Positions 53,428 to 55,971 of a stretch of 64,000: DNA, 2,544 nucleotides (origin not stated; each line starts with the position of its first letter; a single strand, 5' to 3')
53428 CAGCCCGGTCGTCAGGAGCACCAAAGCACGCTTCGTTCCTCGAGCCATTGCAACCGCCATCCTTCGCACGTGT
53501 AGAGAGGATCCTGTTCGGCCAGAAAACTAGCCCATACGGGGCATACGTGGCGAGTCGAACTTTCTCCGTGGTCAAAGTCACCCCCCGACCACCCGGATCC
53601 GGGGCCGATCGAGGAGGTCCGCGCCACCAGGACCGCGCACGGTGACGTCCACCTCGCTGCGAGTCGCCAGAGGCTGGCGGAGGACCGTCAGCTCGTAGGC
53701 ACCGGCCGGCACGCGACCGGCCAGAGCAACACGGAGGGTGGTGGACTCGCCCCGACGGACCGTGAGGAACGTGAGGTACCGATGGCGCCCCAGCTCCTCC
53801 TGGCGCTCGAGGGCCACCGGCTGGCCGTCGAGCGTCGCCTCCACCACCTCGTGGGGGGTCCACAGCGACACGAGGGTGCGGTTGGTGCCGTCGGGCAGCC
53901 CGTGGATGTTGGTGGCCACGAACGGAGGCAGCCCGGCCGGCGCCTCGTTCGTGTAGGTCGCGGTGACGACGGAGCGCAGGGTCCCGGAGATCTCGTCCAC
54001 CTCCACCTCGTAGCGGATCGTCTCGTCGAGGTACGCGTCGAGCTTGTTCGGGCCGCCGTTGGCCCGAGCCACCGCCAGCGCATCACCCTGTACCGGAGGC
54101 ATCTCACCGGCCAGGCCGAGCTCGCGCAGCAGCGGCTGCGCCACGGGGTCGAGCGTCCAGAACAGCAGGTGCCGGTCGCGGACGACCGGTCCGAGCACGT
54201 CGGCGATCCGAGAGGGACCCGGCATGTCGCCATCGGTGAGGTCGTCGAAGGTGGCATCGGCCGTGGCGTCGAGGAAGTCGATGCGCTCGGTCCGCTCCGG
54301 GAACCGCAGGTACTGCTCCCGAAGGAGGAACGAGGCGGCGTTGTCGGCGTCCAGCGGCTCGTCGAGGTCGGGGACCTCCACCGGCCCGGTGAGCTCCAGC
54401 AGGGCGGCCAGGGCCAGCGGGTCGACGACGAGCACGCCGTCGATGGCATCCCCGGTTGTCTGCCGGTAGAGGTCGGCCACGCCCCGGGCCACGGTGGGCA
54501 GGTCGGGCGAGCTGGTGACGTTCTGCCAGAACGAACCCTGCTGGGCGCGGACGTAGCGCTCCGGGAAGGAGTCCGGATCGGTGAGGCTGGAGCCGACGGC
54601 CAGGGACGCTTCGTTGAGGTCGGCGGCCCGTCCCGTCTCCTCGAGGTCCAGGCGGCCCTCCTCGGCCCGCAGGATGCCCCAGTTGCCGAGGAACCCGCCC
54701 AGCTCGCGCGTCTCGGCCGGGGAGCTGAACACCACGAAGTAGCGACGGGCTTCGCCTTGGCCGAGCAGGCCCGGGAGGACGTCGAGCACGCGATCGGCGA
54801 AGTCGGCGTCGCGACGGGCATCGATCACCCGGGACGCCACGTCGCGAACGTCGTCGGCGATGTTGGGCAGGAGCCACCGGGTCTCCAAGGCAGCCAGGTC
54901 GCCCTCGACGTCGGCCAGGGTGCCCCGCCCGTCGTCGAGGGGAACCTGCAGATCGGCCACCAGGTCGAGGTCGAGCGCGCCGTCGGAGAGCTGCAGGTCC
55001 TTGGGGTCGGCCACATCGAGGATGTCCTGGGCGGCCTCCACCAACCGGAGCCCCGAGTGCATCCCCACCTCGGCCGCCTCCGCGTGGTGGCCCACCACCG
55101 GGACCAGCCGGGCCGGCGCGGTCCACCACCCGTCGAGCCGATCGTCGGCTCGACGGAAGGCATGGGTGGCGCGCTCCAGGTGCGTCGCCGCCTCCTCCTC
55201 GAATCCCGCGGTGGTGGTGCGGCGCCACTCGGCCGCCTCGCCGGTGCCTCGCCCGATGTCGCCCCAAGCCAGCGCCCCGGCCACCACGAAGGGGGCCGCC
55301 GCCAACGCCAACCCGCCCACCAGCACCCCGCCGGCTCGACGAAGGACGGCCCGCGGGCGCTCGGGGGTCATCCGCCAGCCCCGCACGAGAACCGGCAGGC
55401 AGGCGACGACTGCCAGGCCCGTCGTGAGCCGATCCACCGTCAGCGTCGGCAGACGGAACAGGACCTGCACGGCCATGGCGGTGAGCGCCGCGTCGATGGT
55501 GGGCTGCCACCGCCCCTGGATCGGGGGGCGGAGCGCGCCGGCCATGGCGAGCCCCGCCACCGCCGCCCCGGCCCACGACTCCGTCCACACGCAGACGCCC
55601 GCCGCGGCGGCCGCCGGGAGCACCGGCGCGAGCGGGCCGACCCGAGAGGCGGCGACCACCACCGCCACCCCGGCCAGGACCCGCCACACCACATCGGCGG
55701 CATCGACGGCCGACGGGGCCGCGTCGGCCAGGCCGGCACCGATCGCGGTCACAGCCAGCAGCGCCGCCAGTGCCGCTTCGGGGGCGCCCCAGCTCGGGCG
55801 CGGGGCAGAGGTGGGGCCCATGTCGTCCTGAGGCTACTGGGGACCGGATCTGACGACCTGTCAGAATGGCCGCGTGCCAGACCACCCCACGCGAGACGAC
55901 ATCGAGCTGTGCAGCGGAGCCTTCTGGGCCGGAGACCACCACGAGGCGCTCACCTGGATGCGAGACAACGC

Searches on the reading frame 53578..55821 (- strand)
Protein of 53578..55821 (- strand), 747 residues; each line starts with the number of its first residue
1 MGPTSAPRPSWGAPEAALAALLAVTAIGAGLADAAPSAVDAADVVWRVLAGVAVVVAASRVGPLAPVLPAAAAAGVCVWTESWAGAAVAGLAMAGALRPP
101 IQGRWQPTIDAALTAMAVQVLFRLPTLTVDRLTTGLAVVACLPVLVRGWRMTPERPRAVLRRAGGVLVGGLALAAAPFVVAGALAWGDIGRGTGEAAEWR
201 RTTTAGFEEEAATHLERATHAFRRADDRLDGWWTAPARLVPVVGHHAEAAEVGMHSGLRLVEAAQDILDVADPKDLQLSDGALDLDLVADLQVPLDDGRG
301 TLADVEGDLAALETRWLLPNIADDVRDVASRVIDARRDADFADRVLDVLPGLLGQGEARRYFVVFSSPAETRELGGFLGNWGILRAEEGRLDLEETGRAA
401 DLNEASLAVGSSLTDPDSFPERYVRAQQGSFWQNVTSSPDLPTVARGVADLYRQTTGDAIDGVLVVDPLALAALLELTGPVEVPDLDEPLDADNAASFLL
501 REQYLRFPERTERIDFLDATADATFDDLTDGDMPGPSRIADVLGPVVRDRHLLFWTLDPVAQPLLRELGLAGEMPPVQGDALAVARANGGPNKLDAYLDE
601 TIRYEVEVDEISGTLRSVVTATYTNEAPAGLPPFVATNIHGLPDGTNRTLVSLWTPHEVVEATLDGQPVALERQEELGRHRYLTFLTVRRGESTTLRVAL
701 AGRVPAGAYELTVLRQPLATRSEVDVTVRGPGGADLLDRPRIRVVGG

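Call 54: search_protein_families(library=pfam, proteins=[window:53578-55821:-], max_evalue=0.001)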
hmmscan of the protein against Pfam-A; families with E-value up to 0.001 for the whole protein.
window:53578-55821:- (747 aa): 1 family
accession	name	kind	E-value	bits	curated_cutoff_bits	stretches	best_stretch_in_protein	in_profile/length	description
PF13196.11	DUF4012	-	1.2e-34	120.3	28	1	358-504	3-144/144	Protein of unknown function (DUF4012)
